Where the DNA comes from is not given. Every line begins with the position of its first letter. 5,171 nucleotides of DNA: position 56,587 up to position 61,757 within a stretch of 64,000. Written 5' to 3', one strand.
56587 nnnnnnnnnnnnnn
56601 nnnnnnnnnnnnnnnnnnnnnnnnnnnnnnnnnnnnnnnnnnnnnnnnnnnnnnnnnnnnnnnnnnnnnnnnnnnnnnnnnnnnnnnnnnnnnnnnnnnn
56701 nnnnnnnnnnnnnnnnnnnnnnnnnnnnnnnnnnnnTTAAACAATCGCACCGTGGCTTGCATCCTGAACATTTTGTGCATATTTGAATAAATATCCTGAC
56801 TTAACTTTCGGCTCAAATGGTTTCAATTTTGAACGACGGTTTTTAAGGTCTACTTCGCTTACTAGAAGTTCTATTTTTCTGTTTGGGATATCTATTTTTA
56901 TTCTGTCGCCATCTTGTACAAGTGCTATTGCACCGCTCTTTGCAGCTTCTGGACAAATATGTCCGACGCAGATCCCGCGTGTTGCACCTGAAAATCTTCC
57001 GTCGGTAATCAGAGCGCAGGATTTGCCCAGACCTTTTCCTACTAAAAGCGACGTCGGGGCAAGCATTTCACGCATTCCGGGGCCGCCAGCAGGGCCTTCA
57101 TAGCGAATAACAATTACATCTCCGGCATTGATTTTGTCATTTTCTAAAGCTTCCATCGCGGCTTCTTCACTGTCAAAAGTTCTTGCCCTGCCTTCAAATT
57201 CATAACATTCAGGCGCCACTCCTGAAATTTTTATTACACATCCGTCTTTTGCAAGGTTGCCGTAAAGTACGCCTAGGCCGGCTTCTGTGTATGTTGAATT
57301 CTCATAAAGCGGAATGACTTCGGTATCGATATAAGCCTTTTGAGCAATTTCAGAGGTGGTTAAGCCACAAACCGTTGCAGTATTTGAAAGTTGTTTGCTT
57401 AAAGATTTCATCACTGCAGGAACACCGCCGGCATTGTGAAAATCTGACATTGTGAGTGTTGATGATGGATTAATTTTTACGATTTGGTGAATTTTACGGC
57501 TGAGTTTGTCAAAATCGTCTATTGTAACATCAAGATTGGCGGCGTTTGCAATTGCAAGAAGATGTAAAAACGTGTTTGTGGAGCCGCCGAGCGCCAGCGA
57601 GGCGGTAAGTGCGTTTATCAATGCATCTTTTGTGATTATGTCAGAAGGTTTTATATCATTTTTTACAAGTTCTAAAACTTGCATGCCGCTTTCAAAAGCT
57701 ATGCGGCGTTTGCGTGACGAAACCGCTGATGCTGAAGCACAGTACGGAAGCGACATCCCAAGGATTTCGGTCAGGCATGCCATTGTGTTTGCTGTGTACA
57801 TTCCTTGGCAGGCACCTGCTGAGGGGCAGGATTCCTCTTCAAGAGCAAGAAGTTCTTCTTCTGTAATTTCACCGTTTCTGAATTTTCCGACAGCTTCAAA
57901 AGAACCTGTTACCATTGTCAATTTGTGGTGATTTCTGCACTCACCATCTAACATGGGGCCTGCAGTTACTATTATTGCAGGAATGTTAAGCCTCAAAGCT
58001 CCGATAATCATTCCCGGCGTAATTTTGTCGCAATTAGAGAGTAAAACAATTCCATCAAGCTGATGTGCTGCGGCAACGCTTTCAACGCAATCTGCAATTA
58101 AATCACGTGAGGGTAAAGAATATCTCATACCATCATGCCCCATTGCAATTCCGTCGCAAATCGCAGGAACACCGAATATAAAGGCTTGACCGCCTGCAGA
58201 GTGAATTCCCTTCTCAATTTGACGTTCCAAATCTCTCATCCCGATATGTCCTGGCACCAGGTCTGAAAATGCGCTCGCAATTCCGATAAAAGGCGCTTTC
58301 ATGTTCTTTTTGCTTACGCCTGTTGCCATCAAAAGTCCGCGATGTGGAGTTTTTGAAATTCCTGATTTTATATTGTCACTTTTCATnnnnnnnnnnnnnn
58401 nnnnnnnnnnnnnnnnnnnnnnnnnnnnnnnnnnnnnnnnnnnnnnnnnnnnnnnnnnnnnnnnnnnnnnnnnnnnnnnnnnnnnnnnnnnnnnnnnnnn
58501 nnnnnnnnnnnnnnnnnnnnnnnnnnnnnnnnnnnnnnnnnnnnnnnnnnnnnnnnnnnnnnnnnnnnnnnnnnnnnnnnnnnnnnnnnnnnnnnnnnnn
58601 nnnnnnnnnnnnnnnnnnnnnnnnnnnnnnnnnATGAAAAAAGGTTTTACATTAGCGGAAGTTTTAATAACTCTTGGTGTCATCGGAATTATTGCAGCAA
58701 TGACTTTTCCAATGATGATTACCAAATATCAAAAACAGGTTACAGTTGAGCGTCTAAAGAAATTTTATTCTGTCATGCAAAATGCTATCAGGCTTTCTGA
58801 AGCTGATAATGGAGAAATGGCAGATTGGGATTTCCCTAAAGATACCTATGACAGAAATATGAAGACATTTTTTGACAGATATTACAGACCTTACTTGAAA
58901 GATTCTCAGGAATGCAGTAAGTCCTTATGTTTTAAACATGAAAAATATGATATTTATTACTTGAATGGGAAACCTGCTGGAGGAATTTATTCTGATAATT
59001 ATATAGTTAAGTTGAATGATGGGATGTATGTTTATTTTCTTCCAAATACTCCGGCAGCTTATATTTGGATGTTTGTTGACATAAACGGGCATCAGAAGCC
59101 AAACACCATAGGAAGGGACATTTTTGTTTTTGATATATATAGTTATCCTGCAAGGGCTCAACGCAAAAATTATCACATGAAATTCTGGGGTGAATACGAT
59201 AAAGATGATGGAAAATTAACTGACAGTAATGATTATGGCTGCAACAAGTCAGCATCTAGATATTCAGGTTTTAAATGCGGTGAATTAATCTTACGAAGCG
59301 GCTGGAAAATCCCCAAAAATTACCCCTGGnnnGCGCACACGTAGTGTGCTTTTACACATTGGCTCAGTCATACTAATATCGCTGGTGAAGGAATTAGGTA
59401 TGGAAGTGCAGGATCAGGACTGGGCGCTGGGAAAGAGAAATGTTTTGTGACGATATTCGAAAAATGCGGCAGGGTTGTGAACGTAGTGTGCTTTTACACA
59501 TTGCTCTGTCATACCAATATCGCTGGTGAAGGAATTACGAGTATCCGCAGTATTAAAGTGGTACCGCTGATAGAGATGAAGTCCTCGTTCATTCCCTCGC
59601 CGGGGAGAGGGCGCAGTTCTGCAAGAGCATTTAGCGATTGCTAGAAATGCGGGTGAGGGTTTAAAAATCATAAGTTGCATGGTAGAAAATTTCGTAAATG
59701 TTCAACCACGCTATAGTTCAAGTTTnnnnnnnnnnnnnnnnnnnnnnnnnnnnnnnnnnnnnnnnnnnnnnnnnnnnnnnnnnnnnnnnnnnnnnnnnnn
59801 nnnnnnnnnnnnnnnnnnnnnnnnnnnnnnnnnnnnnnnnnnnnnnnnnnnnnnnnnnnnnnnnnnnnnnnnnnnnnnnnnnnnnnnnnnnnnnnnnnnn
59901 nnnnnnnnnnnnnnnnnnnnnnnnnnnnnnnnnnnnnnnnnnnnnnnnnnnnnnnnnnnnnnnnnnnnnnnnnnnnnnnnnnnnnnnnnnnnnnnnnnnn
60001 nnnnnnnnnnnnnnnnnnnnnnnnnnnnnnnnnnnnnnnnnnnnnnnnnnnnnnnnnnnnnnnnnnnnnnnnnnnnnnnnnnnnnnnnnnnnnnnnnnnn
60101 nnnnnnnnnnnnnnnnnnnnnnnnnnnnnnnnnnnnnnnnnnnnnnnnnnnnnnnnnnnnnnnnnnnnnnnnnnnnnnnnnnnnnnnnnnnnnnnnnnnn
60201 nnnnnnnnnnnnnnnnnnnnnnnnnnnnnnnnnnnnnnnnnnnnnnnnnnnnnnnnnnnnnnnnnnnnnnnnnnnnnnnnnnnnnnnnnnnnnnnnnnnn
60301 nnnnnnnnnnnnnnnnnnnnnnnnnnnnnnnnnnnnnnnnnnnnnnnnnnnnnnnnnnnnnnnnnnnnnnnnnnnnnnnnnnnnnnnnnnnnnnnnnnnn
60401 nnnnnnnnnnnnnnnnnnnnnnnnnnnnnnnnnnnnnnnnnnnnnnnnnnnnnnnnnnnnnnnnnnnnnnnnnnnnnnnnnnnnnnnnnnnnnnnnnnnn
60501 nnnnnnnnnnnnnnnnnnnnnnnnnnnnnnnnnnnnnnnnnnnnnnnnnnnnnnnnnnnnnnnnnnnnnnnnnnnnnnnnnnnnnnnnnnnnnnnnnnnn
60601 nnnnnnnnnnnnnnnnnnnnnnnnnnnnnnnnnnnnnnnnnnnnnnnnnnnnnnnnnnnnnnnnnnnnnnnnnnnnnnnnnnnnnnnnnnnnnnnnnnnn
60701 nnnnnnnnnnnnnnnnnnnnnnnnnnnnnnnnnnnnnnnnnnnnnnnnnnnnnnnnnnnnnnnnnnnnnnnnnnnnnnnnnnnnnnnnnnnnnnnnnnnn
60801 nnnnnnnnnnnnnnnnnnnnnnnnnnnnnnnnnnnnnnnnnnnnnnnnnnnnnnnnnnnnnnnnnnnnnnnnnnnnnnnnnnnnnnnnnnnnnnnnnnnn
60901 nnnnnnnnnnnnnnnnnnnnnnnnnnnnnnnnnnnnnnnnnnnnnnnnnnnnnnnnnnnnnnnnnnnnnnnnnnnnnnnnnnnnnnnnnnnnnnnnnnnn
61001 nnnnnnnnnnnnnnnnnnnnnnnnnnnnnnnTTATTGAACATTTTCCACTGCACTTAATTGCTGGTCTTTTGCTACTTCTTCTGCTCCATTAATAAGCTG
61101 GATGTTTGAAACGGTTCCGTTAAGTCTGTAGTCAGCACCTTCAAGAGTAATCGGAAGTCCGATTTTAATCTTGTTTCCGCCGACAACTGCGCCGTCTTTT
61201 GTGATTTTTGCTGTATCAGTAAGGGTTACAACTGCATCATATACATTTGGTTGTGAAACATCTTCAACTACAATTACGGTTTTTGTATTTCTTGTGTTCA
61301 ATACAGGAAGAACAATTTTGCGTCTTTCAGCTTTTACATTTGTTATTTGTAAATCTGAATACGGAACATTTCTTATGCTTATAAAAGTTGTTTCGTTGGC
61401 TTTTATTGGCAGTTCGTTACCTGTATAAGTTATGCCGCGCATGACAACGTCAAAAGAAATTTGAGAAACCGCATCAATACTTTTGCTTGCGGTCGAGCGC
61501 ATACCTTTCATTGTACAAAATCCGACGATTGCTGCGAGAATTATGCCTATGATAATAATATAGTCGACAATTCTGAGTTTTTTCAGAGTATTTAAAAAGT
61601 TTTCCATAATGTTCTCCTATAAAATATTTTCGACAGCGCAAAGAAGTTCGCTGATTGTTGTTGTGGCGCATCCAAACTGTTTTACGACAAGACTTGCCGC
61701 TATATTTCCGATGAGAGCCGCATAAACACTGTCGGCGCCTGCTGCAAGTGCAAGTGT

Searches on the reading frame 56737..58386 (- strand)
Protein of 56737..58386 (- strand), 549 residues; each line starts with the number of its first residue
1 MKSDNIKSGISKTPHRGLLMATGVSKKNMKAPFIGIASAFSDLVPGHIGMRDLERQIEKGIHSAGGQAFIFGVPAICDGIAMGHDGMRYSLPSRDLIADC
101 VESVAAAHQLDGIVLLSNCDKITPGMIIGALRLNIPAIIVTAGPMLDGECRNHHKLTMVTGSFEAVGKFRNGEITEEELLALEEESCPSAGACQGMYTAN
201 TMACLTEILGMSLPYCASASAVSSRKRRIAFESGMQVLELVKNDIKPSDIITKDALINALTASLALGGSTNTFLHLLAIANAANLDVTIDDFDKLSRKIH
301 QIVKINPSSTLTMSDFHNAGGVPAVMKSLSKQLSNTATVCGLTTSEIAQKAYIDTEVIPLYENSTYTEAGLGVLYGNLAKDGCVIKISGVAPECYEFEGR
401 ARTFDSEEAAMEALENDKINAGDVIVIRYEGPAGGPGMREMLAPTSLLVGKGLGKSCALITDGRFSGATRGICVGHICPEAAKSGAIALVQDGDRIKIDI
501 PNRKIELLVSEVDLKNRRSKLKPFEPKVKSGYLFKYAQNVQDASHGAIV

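Call 33: search_protein_families(library=pfam, max_evalue=0.0001, proteins=[window:56737-58386:-])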
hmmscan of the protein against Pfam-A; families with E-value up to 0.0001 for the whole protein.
window:56737-58386:- (549 aa): 2 families
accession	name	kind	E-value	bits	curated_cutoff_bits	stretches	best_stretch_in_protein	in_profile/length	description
PF00920.27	ILVD_EDD_N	-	8.1e-123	410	27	1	32-345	2-314/316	Dihydroxy-acid/6-phosphogluconate dehydratase N-terminal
PF24877.1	ILV_EDD_C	-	3.1e-75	252.2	27.7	1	357-547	2-191/191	Dihydroxy-acid/6-phosphogluconate dehydratase C-terminal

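Call 66: find_encoding_contigs(protein=window:56740-58386:-, flank=5000, max_places=10)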
Protein window:56740-58386:- (549 aa): 8 contigs read that carry it; 4 places shown.
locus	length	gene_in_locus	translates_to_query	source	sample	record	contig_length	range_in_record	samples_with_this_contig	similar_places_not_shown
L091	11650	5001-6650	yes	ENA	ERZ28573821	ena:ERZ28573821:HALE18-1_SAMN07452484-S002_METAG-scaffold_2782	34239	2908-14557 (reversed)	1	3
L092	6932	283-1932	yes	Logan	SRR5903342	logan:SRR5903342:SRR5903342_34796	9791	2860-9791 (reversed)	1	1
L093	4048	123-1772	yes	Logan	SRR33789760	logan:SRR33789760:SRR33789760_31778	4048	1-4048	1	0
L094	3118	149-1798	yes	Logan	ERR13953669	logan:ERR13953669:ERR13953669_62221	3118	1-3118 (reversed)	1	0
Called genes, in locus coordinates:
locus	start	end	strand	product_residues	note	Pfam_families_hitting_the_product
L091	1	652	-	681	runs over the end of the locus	-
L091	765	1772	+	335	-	PF00294:PfkB, PF08543:Phos_pyr_kin (weak)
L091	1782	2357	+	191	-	PF14221:DUF4330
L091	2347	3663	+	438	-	PF04932:Wzy_C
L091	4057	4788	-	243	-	PF07963:N_methyl (weak), PF20318:DUF6613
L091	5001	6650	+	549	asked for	PF00920:ILVD_EDD_N, PF24877:ILV_EDD_C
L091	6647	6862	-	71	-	-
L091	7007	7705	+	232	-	PF20318:DUF6613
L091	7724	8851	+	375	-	PF13183:Fer4_8, PF12838:Fer4_7 (weak), PF13484:Fer4_16 (weak), PF13534:Fer4_17 (weak), PF02754:CCG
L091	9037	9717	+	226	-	-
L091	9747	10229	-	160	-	PF13240:Zn_Ribbon_1 (weak), PF13248:Zn_ribbon_3, PF18912:DZR_2 (faint), PF12773:DZR, PF22747:Zn_ribbon_DUF2089 (faint)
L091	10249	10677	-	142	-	PF05154:TM2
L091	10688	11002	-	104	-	PF05154:TM2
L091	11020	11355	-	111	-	PF10825:DUF2752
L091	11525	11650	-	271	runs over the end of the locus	PF03807:F420_oxidored, PF14748:P5CR_dimer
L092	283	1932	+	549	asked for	PF00920:ILVD_EDD_N, PF24877:ILV_EDD_C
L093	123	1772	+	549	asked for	PF00920:ILVD_EDD_N, PF24877:ILV_EDD_C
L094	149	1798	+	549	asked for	PF00920:ILVD_EDD_N, PF24877:ILV_EDD_C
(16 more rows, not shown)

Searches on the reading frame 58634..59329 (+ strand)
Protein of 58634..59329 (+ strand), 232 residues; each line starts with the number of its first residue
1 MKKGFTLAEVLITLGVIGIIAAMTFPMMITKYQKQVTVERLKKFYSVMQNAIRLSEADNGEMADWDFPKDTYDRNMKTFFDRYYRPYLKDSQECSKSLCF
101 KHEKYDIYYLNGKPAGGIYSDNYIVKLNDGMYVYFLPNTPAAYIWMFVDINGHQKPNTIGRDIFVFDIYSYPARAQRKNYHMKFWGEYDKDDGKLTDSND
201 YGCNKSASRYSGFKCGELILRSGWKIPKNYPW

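Call 11: search_protein_families(library=pfam, max_evalue=0.01, proteins=[window:58634-59329:+])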
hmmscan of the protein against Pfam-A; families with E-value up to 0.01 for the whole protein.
seq(232 aa): 2 families
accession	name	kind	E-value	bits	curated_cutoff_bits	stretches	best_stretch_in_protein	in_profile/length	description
PF20318.3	DUF6613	-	1.1e-12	48.7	24.3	1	28-231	2-197/200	Family of unknown function (DUF6613)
PF07963.17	N_methyl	-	2.5e-05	24.1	21.2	1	2-24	4-26/27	Prokaryotic N-terminal methylation motif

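Call 12: search_protein_families(library=ncbifam, max_evalue=0.01, proteins=[window:58634-59329:+])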
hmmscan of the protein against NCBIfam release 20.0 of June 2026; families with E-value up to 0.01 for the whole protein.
seq(232 aa): 9 families
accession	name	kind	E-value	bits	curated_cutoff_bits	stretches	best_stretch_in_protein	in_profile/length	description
NF041013.1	T4P_ComGE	equivalog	4.5e-07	29.9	49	1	2-59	3-60/83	competence type IV pilus minor pilin ComGE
TIGR02532.1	IV_pilin_GFxxxE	domain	4.3e-06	26.3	16.3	1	2-24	1-23/24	prepilin-type N-terminal cleavage/methylation domain-containing protein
TIGR01710.1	typeII_sec_gspG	equivalog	2e-05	24.6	88.85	1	3-61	1-58/134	type II secretion system major pseudopilin GspG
NF040982.1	ComGD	equivalog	2.3e-05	24.8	70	1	2-51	1-53/139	competence type IV pilus minor pilin ComGD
NF007862.0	PRK10574.1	equivalog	0.00041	20.5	138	1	2-65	4-66/145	prepilin peptidase-dependent pilin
NF040999.1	pilin_ComGC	equivalog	0.00054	20.1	75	1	2-63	1-61/84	competence type IV pilus major pilin ComGC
NF041775.1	typeIV_PilA_Myxo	equivalog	0.0015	18.5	400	1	3-35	11-42/214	type IV pilin protein PilA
TIGR01708.2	typeII_sec_gspH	equivalog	0.0032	17.5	80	1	3-59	2-58/169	type II secretion system minor pseudopilin GspH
NF041002.1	pilin_ComGF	equivalog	0.0093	16.2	80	0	2-35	1-34/139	competence type IV pilus minor pilin ComGF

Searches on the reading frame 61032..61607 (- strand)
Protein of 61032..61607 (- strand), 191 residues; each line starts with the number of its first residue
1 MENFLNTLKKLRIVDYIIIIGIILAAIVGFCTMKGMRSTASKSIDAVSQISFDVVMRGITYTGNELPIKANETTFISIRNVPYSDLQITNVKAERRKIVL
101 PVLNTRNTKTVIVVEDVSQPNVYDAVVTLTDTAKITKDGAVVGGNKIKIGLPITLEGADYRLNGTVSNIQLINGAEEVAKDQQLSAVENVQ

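Call 33: search_protein_families(library=pfam, max_evalue=0.0001, proteins=[window:61032-61607:-])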
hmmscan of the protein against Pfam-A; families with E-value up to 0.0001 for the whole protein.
window:61032-61607:- (191 aa): 1 family
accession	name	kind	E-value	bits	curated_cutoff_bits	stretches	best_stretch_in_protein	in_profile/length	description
PF14221.11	DUF4330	-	1.1e-26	94.5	27.6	1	9-169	12-166/167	Domain of unknown function (DUF4330)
